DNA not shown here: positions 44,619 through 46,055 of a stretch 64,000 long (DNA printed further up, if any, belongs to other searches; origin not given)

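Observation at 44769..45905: SufB intein with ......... homing endonuclease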

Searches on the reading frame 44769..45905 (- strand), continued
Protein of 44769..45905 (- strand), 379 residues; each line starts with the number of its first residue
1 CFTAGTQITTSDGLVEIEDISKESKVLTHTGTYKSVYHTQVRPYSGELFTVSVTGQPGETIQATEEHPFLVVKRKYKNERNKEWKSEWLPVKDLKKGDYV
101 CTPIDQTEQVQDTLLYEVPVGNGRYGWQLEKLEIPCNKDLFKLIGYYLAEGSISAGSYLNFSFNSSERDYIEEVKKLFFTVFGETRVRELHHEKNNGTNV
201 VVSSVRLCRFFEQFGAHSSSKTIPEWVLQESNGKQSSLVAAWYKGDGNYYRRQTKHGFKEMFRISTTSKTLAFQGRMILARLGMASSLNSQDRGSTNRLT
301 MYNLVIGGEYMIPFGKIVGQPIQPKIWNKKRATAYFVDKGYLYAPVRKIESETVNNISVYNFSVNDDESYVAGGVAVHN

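Call 36: fold_search(model_id=the predicted structure, library=pdb)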
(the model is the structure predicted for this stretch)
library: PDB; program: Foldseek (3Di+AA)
matches with E <= 10: 792; with E <= 0.001: 108
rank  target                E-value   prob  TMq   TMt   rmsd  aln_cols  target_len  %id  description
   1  7qsu                  3.1e-21  1.00  0.69  0.71   5.8       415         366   16  Crystal structure of homing endonuclease-associated TliVMA intein (C1A, d333-339) (released 2022-03-30)
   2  7qss                  1.6e-20  1.00  0.68  0.61   6.9       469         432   14  Crystal structure of homing endonuclease-associated TliVMA intein (C1A) (released 2022-03-30)
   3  1vde_A                5.3e-18  1.00  0.59  0.53   8.4       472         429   14  PI-SCEI, A HOMING ENDONUCLEASE WITH PROTEIN SPLICING ACTIVITY (released 1998-04-08)
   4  1ef0_A                4.0e-17  1.00  0.60  0.55   8.2       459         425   14  CRYSTAL STRUCTURE OF PI-SCEI MINIPRECURSOR (released 2000-06-07)
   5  1jva_B                1.1e-16  1.00  0.59  0.53   8.5       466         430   13  CRYSTAL STRUCTURE OF THE VMA1-DERIVED ENDONUCLEASE BEARING THE N AND C EXTEIN PROPEPTIDES (released 2002-08-29)
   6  1vde_B                4.2e-16  1.00  0.58  0.52   8.3       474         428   14  PI-SCEI, A HOMING ENDONUCLEASE WITH PROTEIN SPLICING ACTIVITY (released 1998-04-08)
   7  2cw7                  7.6e-16  1.00  0.62  0.46   9.6       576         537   14  Crystal structure of intein homing endonuclease II (released 2006-04-18)
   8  1um2_B                9.0e-16  1.00  0.57  0.52   9.7       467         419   14  Crystal Structure of the Vma1-Derived Endonuclease with the Ligated Extein Segment (released 2004-09-22)
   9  1dfa                  1.2e-15  1.00  0.54  0.51   9.4       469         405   15  CRYSTAL STRUCTURE OF PI-SCEI IN C2 SPACE GROUP (released 1999-12-08)
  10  1lwt_A                3.5e-15  1.00  0.59  0.51   8.6       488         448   14  Crystal structure of the intein homing endonuclease PI-SceI bound to its substrate DNA (Ca2+ free) (released 2002-09-27)
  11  1lws_A                3.9e-15  1.00  0.57  0.52  10.0       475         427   15  Crystal structure of the intein homing endonuclease PI-SceI bound to its recognition sequence (released 2002-09-27)
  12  1um2_A                6.4e-15  1.00  0.58  0.53  10.4       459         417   14  Crystal Structure of the Vma1-Derived Endonuclease with the Ligated Extein Segment (released 2004-09-22)
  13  1jva_A                6.4e-15  1.00  0.55  0.50  10.2       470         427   13  CRYSTAL STRUCTURE OF THE VMA1-DERIVED ENDONUCLEASE BEARING THE N AND C EXTEIN PROPEPTIDES (released 2002-08-29)
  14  1dq3                  1.9e-14  1.00  0.60  0.51   7.8       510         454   12  CRYSTAL STRUCTURE OF AN ARCHAEAL INTEIN-ENCODED HOMING ENDONUCLEASE PI-PFUI (released 2000-07-05)
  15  1ef0_B                1.8e-13  1.00  0.56  0.54   8.1       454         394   13  CRYSTAL STRUCTURE OF PI-SCEI MINIPRECURSOR (released 2000-06-07)
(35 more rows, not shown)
